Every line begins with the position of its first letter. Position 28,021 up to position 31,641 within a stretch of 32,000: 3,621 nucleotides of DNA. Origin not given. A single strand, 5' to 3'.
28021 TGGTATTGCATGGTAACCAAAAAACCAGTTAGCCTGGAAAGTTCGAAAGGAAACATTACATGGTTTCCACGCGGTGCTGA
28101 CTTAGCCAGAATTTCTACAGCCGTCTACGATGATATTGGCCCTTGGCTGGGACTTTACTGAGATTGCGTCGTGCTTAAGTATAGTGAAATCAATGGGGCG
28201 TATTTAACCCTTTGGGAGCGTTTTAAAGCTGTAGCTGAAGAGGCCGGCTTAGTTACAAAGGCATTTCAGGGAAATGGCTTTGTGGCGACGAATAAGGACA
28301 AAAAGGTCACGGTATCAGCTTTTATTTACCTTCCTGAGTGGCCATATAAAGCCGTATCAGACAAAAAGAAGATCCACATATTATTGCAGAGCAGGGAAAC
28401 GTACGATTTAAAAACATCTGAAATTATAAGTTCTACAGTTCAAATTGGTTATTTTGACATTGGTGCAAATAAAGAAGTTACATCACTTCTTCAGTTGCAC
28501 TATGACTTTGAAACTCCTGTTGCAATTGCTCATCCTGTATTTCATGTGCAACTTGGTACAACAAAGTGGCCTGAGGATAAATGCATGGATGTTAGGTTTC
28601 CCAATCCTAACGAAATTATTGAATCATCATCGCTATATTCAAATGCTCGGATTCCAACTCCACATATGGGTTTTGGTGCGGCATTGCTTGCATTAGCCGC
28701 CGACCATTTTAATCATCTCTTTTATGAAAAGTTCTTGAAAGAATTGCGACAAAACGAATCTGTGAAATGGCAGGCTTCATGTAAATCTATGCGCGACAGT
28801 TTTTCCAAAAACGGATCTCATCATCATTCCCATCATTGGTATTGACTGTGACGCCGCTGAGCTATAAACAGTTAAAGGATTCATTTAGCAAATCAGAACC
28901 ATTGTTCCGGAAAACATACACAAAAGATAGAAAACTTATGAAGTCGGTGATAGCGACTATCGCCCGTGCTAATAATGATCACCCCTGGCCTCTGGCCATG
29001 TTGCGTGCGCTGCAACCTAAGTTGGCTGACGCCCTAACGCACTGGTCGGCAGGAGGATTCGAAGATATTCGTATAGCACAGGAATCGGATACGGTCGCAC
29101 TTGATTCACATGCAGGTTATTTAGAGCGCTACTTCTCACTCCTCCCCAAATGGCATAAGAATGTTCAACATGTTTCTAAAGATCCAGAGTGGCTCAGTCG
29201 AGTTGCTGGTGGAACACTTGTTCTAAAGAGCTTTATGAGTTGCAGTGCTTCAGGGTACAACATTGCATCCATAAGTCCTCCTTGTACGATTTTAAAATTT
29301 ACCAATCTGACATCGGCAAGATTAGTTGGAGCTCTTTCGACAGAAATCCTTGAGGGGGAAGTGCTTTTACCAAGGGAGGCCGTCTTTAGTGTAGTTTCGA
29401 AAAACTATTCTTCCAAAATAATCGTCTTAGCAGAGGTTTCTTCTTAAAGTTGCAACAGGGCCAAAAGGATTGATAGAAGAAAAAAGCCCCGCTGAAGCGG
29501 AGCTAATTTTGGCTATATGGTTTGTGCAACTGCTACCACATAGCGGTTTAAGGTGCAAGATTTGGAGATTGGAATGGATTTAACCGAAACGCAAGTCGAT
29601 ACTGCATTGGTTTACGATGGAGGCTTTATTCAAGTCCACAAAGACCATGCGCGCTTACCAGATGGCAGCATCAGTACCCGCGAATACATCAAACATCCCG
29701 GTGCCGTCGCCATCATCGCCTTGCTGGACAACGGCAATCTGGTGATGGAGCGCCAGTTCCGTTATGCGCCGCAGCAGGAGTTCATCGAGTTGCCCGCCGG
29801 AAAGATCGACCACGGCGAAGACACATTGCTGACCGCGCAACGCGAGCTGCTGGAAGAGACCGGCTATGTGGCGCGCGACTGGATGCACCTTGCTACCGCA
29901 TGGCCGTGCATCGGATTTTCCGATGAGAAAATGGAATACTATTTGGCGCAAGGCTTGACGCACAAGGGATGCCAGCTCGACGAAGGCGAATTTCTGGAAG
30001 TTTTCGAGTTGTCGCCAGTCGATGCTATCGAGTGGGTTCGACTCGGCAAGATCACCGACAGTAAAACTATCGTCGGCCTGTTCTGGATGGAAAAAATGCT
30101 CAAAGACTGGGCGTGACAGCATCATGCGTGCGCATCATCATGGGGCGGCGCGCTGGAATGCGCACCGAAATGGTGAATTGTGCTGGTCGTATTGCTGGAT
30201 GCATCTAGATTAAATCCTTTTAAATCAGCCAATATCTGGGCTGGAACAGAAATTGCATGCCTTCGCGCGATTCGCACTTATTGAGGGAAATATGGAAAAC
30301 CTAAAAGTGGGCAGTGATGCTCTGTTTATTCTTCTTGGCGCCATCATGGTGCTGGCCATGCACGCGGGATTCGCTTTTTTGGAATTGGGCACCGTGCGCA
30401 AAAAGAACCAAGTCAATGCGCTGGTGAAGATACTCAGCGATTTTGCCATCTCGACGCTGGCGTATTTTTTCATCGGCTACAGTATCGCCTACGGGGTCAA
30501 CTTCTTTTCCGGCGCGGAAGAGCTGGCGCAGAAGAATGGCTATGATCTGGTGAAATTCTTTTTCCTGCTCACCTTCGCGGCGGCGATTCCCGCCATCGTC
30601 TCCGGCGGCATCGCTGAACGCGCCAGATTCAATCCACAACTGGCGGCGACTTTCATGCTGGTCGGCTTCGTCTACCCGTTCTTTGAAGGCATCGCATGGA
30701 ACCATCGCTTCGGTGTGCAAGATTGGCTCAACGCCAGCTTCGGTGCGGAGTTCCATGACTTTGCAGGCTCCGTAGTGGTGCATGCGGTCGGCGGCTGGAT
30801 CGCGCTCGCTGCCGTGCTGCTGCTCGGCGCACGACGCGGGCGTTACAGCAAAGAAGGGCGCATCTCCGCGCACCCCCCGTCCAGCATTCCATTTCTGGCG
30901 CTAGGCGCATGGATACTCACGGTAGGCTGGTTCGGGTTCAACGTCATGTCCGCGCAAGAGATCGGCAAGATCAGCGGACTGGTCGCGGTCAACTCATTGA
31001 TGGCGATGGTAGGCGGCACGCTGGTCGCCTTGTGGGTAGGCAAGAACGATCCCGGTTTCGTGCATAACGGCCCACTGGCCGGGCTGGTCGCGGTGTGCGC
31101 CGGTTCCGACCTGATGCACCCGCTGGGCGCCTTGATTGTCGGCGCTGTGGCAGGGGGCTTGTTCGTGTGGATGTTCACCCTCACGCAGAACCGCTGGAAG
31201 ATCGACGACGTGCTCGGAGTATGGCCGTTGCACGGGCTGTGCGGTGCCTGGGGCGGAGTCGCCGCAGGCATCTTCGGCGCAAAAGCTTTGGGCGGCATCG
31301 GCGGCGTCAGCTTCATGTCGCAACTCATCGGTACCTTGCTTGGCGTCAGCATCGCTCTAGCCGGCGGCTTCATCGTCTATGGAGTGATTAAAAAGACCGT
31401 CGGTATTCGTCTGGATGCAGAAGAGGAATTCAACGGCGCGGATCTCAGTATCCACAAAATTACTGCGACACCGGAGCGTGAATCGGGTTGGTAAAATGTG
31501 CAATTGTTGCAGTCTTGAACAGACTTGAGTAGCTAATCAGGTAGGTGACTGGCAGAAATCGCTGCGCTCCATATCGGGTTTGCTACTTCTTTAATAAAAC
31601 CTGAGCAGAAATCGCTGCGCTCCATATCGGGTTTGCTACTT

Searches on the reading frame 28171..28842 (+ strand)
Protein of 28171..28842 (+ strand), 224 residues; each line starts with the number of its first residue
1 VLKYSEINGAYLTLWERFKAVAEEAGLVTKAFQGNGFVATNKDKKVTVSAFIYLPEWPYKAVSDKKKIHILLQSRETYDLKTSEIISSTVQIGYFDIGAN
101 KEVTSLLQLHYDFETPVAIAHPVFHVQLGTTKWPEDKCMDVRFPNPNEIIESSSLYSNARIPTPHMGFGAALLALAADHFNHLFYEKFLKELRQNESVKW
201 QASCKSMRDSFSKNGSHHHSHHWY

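Call 3: search_protein_families(library=pfam, proteins=[window:28171-28842:+], max_evalue=0.01)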
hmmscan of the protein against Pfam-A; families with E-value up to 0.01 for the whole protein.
window:28171-28842:+ (224 aa): 0 families

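Call 4: search_protein_families(library=padloc, proteins=[window:28171-28842:+], max_evalue=0.01)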
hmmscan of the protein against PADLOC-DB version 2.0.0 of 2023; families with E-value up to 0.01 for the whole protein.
window:28171-28842:+ (224 aa): 0 families

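Call 9: search_protein_families(library=ncbifam, proteins=[window:28171-28842:+], max_evalue=0.01)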
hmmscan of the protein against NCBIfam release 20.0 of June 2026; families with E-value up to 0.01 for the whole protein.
window:28171-28842:+ (224 aa): 0 families

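Call 38: search_solved_structures(query=A2, max_evalue=10)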
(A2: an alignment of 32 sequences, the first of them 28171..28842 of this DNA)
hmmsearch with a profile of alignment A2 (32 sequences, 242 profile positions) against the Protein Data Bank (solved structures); distinct sequences matched with E-value up to 10: 2.
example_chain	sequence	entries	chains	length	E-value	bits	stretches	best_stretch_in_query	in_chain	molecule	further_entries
7s6j_H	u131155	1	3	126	1.2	11.8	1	32-125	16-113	J08 fragment antigen binding heavy chain variable domain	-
7s6k_H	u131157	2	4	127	1.2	11.8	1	32-125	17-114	J08 fragment antigen binding heavy chain variable domain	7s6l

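Call 39: search_protein_families(library=pfam, alignment_id=A2, max_evalue=1)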
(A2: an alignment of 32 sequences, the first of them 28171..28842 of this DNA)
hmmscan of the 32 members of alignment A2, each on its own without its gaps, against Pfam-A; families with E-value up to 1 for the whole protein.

A. member 1, window:28171-28842:+ (224 aa): 0 families

B. families by the number of members that match (of 32 scanned): 14 families
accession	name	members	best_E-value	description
PF17191.10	RecG_wedge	1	0.024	RecG wedge domain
PF12760.12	Zn_ribbon_IS1595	1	0.045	Transposase zinc-ribbon domain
PF04542.20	Sigma70_r2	1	0.062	Sigma-70 region 2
PF02911.23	Formyl_trans_C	1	0.076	Formyl transferase, C-terminal domain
PF20043.4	DUF6445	1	0.083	Family of unknown function (DUF6445)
PF24711.1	YxiG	1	0.086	YxiG-like protein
PF10053.14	DUF2290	1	0.098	Uncharacterized conserved protein (DUF2290)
PF24339.2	OB_DEPS-1_3rd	1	0.11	P-granule-associated protein DEPS-1, third OB-fold domain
PF04003.17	Utp12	1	0.16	Dip2/Utp12 Family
PF23729.2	Spectrin_Dys-1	1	0.16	Dystrophin-1-like, spectrin repeat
PF03425.19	CBM_11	1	0.18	Carbohydrate binding domain (family 11)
PF08545.16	ACP_syn_III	1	0.19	3-Oxoacyl-[acyl-carrier-protein (ACP)] synthase III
PF12914.13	SH3_7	1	0.26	SH3 domain of SH3b2 type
PF07621.16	DUF1582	1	0.46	Protein of unknown function (DUF1582)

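Call 45: find_homologous_proteins(query=window:28171-28842:+, max_evalue=0.001)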
Query window:28171-28842:+ (224 aa): 8 proteins with E <= 0.001 among 400 candidates.
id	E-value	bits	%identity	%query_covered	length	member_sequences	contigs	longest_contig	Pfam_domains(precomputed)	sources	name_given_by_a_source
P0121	1.6e-141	487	100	96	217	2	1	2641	-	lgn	-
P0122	1.9e-95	337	65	100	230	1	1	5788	-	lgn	-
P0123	1.2e-88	314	63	100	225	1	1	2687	-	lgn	-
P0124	1.4e-58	216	47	100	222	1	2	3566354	-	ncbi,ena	-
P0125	6.1e-56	207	45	100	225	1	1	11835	-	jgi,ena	-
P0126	1.3e-50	190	45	100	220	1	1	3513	-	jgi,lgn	jgi:hypothetical protein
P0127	5.7e-37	145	34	97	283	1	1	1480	-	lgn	-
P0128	6.1e-34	136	36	100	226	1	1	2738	-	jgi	jgi:hypothetical protein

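Call 46: find_homologous_proteins(query=A2, max_evalue=0.001)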
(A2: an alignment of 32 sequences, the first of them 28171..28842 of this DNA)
Query A2 (32 sequences) (224 aa, profile of the alignment): 14 proteins with E <= 0.001 among 3942 candidates.
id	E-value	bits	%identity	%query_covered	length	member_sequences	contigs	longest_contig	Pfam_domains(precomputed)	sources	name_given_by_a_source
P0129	2.1e-56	209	25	38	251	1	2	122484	-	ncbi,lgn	-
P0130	7.3e-55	204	-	-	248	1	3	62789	-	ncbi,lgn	-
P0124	3.6e-51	192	47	100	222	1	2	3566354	-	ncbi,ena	-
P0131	7.7e-47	178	26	23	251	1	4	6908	-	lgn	-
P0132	6.1e-43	165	33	11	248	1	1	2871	-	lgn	-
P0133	9.9e-43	164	22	50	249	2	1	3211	-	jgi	jgi:hypothetical protein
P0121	1.1e-42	164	100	96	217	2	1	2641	-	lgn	-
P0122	1.6e-38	151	65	100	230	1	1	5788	-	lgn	-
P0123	1.0e-37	148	63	100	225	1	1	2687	-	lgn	-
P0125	9.4e-36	142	45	100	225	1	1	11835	-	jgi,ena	-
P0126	4.7e-32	129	45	100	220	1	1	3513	-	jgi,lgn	jgi:hypothetical protein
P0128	2.4e-28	117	36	100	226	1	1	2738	-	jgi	jgi:hypothetical protein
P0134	2.5e-26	111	36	99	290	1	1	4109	-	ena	-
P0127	3.3e-24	104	34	97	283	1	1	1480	-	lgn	-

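Call 58: predict_structure(alignment_id=A4)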
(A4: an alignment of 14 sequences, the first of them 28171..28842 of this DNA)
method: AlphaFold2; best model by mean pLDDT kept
length: 224 residues; sequences in the alignment: 14
mean_pLDDT: 87.0   pTM: 0.86
mean pLDDT of the five models: 87.0, 86.5, 86.3, 85.7, 84.0
residues with pLDDT >= 90: 134; 70-90: 60; 50-70: 27; < 50: 3
segments of 3 or more residues with pLDDT < 50: 222-224
pLDDT, mean of each block of 10 residues (from residue 1): 92 96 97 90 95 95 87 95 91 93 91 68 79 93 91 66 88 96 97 91 76 61 48
secondary structure, 60 per line:
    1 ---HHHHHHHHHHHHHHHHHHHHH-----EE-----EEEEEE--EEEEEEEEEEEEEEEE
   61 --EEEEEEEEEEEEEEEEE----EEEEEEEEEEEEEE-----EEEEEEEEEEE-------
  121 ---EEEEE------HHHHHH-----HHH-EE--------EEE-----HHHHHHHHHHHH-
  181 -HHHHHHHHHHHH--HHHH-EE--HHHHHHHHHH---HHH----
elements in order: H4-24 E37-42 E45-60 E63-79 E84-97 E103-113 E124-128 H135-140 E160-162 H168-179 H182-193 H196-199 H205-214

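Call 61: fold_search(model_id=the predicted structure, library=pdb)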
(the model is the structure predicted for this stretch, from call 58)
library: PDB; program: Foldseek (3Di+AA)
matches with E <= 10: 480; with E <= 0.001: 0
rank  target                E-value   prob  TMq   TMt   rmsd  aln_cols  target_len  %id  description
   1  6sg9_FK               3.4e-02  0.12  0.18  0.19  17.7       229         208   14  Head domain of the mt-SSU assemblosome from Trypanosoma brucei (released 2019-09-18)
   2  3fdw_A                7.8e-02  0.41  0.16  0.24   7.7       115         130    9  Crystal structure of a C2 domain from human synaptotagmin-like protein 4 (released 2008-12-23)
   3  1tlb_A                1.8e-01  0.12  0.19  0.14  15.4       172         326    8  Yeast coproporphyrinogen oxidase (released 2004-07-20)
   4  5t0r                  2.1e-01  0.14  0.16  0.24   7.7       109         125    9  Synaptotagmin 1 C2A domain, cadmium-bound (released 2017-06-14)
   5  6szw_B                2.1e-01  0.12  0.20  0.23  15.1       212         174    7  Asymmetric complex of Factor XII and kininogen with gC1qR/C1QBP/P32 is governed by allostery (released 2020-07-22)
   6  1p32_A                2.1e-01  0.07  0.17  0.19  16.7       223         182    8  CRYSTAL STRUCTURE OF HUMAN P32, A DOUGHNUT-SHAPED ACIDIC MITOCHONDRIAL MATRIX PROTEIN (released 1999-04-06)
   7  5no9_C                2.7e-01  0.09  0.17  0.18  15.4       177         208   12  NLPPya in complex with mannosamine (released 2017-12-27)
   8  6baq_D                3.6e-01  0.07  0.17  0.20  19.8       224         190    9  Mus musculus BPIFA1 (released 2018-05-09)
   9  1tk1                  3.6e-01  0.07  0.21  0.21  20.1       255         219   10  YEAST OXYGEN-DEPENDENT COPROPORPHYRINOGEN OXIDASE (released 2004-07-20)
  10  6l7a_A                4.3e-01  0.06  0.12  0.11  20.9       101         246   13  CsgFG complex in Curli biogenesis system (released 2020-01-15)
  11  3st1                  4.6e-01  0.10  0.19  0.20  14.1       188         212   10  Crystal structure of Necrosis and Ethylene inducing Protein 2 from the causal agent of cocoa's Witches Broom disease (released 2011-11-02)
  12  5eo6_B                4.6e-01  0.06  0.19  0.15  18.3       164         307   10  Coproporphyrinogen III oxidase (HemF) from Acinetobacter baumannii (released 2015-12-02)
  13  3dym_A                5.1e-01  0.18  0.21  0.06  10.2       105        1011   11  E. coli (lacZ) beta-galactosidase (H418E) (released 2008-10-28)
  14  1f4a_A                5.1e-01  0.18  0.19  0.05  10.3       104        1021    9  E. COLI (LACZ) BETA-GALACTOSIDASE (NCS CONSTRAINED MONOMER-ORTHORHOMBIC) (released 2001-02-21)
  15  1w15                  5.1e-01  0.12  0.16  0.25   9.6       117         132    8  rat synaptotagmin 4 C2B domain in the presence of calcium (released 2004-08-13)
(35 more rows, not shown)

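Call 85: fold_search(model_id=the predicted structure, library=viral)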
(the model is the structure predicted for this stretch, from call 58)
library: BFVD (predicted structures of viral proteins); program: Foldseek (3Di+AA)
matches with E <= 10: 777; with E <= 0.001: 0
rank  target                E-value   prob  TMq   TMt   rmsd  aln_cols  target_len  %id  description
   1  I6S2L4                4.8e-03  0.33  0.17  0.12  18.0       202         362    8  (no name in the UniProt tables at hand)
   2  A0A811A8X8            1.0e-02  0.28  0.17  0.24  16.3       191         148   12  (no name in the UniProt tables at hand)
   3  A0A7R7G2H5            1.7e-02  0.16  0.19  0.18  21.3       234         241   10  (no name in the UniProt tables at hand)
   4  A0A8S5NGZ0            3.0e-02  0.35  0.20  0.27  15.0       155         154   11  Uncharacterized protein [Siphoviridae sp. ctRg81]
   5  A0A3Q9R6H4            3.4e-02  0.28  0.22  0.26  17.1       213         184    7  (no name in the UniProt tables at hand)
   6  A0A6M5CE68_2          3.6e-02  0.33  0.22  0.07  14.0       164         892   14  (no name in the UniProt tables at hand)
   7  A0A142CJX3            4.0e-02  0.30  0.20  0.27  17.8       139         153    7  (no name in the UniProt tables at hand)
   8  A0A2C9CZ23            4.2e-02  0.23  0.21  0.27  16.3       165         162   12  Uncharacterized protein [Yersinia phage fHe-Yen9-04]
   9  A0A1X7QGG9            5.1e-02  0.07  0.12  0.10  21.0       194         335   10  (no name in the UniProt tables at hand)
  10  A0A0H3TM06            5.7e-02  0.06  0.12  0.10  17.1       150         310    6  (no name in the UniProt tables at hand)
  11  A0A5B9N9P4            6.4e-02  0.69  0.24  0.35   7.1       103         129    9  Uncharacterized protein [Aeromonas phage 4L372XY]
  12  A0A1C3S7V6            6.8e-02  0.16  0.21  0.24  17.4       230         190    7  Uncharacterized protein [Escherichia phage vB_Eco_slurp01]
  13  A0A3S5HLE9            7.2e-02  0.10  0.15  0.15  14.6       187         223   11  Uncharacterized protein [Megavirus baoshan]
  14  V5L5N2                8.1e-02  0.72  0.29  0.30   9.5       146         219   10  (no name in the UniProt tables at hand)
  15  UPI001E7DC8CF         9.7e-02  0.18  0.17  0.23  11.4       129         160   10  (no name look-up for this kind of identifier)
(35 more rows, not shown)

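Call 88: search_protein_families(library=phrogs, proteins=[window:28171-28842:+], max_evalue=0.01)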
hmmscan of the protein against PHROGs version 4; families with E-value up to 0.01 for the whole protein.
window:28171-28842:+ (224 aa): 0 families

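Call 89: search_protein_representatives(alignment_id=A4)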
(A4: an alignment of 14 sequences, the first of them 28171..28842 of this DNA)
Query: 14 sequences, 244 profile positions. Proteins with E-value up to 0.001 (for the whole library): 526; up to 1e-10: 271; up to 1e-30: 48. The best 150 are listed.
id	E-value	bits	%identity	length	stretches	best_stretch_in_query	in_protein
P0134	2.2e-81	289.5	-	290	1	4-233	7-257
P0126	1.0e-79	284.0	-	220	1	7-227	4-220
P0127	3.2e-79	282.4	-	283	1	4-242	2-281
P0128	1.9e-76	273.3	-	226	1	7-229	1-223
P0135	1.4e-63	231.2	-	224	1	7-227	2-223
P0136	2.6e-63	230.3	-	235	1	10-230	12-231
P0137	4.1e-63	229.7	-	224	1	8-227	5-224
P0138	5.7e-61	222.7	-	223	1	8-228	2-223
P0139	4.1e-60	219.9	-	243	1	8-227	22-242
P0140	1.1e-59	218.5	-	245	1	7-227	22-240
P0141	6.8e-59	215.9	-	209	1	19-227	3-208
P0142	8.7e-59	215.5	-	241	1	9-230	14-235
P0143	2.5e-56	207.5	-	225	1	7-227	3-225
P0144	3.2e-56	207.1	-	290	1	8-228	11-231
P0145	3.2e-53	197.3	-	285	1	9-230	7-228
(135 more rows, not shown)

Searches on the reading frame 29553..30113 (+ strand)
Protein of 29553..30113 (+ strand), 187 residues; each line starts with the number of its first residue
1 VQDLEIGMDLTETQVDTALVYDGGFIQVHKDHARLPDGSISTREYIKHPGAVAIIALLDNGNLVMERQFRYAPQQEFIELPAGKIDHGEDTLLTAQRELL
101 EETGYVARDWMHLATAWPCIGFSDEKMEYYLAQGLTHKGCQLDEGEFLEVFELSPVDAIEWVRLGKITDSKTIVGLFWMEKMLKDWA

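Call 3: search_protein_families(library=pfam, proteins=[window:29553-30113:+], max_evalue=0.01)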
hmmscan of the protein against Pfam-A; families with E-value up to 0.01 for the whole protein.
window:29553-30113:+ (187 aa): 1 family
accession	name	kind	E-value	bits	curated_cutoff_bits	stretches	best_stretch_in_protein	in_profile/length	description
PF00293.34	NUDIX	-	4e-13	50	21.1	1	48-159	2-118/134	NUDIX domain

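Call 4: search_protein_families(library=padloc, proteins=[window:29553-30113:+], max_evalue=0.01)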
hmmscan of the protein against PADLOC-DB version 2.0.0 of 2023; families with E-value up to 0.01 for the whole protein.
window:29553-30113:+ (187 aa): 1 family
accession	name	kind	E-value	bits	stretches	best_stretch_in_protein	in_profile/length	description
PDLC04899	PDC-S07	-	2.5e-06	25.2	1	52-162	11-118/135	-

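Call 9: search_protein_families(library=ncbifam, proteins=[window:29553-30113:+], max_evalue=0.01)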
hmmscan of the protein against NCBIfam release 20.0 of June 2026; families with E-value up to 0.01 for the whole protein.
window:29553-30113:+ (187 aa): 12 families
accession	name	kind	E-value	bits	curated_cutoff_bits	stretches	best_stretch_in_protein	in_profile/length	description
NF008736.0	PRK11762.1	equivalog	1.7e-19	70.1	169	1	47-185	45-183/186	ADP compounds hydrolase NudE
TIGR00052.1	TIGR00052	subfamily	1.9e-09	37.4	79.55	1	41-179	36-186/188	nudix-type nucleoside diphosphatase, YffH/AdpP family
NF052459.1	OxoGTPPhMutT1Mycb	equivalog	2e-06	27.1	475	1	73-137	26-90/292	8-oxo-(d)GTP phosphatase MutT1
NF011585.0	PRK15009.1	equivalog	2.5e-06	27.3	234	1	49-179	46-184/191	GDP-mannose pyrophosphatase NudK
NF001938.0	PRK00714.1-5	equivalog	2.5e-06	26.9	116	1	47-126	11-95/172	RNA pyrophosphohydrolase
TIGR02705.1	nudix_YtkD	equivalog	3e-06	26.9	154.4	1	43-114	18-83/156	RNA deprotection pyrophosphohydrolase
NF006530.0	PRK08999.1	equivalog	6.5e-05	22.1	245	1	52-112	10-69/315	Nudix family hydrolase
NF008003.0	PRK10729.1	equivalog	7.2e-05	22.2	248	1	77-181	91-199/210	ADP-ribose diphosphatase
TIGR00586.1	mutt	equivalog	0.00016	21.7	97.9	1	51-108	8-64/129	8-oxo-dGTP diphosphatase MutT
NF008044.0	PRK10776.1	equivalog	0.00083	19.2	148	1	52-114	8-69/130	8-oxo-dGTP diphosphatase MutT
NF041652.1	Nud_hyd_Dein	equivalog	0.0016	18.7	200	1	56-114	22-81/152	Nudix hydrolase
NF006961.0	PRK09438.1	equivalog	0.0032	17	103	1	47-108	6-65/151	dihydroneopterin triphosphate diphosphatase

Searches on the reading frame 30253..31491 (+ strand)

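Call 3: search_protein_families(library=pfam, proteins=[window:30253-31491:+], max_evalue=0.01)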
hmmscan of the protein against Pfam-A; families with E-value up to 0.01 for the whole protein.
window:30253-31491:+ (413 aa): 1 family
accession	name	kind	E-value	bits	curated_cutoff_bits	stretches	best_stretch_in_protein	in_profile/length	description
PF00909.26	Ammonium_transp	-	4.1e-90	302.8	23.2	1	25-405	2-398/399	Ammonium Transporter Family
